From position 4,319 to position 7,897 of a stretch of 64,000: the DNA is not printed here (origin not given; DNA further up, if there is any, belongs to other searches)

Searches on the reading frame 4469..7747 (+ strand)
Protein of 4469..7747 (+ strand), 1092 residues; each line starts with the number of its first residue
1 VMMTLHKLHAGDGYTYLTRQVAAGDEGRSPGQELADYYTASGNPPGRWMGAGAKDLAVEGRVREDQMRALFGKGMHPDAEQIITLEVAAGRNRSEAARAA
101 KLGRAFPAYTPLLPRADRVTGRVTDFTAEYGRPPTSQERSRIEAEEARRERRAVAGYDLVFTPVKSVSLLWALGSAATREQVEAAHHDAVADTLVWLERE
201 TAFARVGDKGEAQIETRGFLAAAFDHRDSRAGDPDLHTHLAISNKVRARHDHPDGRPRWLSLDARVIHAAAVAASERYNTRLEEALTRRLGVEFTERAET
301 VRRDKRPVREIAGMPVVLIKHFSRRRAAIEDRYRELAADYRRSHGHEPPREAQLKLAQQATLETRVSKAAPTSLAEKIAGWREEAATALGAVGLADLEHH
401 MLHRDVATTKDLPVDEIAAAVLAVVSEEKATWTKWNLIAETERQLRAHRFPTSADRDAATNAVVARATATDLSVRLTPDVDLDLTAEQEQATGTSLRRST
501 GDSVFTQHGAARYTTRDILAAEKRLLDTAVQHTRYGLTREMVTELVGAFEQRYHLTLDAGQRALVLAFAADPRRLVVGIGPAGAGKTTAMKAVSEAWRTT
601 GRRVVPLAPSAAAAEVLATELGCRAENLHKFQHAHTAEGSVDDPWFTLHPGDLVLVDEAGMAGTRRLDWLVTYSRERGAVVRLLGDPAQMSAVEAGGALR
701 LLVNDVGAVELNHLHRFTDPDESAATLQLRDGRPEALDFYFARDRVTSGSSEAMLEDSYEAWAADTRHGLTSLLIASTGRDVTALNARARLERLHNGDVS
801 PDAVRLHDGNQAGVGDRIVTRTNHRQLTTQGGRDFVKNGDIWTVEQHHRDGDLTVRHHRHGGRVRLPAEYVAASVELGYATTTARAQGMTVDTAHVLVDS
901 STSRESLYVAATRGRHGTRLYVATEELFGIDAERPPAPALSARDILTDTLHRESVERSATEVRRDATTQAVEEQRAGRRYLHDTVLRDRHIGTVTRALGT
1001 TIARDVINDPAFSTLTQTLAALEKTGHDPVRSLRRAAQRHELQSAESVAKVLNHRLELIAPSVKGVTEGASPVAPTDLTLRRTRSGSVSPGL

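Call 60: search_protein_families(library=padloc, max_evalue=0.001, proteins=[window:4469-7747:+])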
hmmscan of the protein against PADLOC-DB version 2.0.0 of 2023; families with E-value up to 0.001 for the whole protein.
window:4469-7747:+ (1092 aa): 8 families
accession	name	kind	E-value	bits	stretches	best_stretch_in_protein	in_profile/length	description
PDLC01734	typeIV_RecD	-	4.1e-22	76.2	2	546-716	329-503/763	RecD_0_IVD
PDLC01148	RecD_like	-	2e-16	57.5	1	544-734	301-489/719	RecD/Tra ATPase fused to N-terminal HHH domain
PDLC05065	PDC-S68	-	9.3e-12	41.5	2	573-692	620-744/1221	-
PDLC05064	PDC-S68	-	5.2e-09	32.4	1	573-700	700-831/1273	-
PDLC05066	PDC-S68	-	9e-09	31.9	1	573-633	593-656/1202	-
PDLC04472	PDC-M16A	-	1e-07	28.7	1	544-630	210-297/930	-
PDLC04475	PDC-M16A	-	1e-06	25.6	1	567-630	25-88/721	-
PDLC04476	PDC-M16A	-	9.8e-06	22.2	1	574-631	26-83/691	-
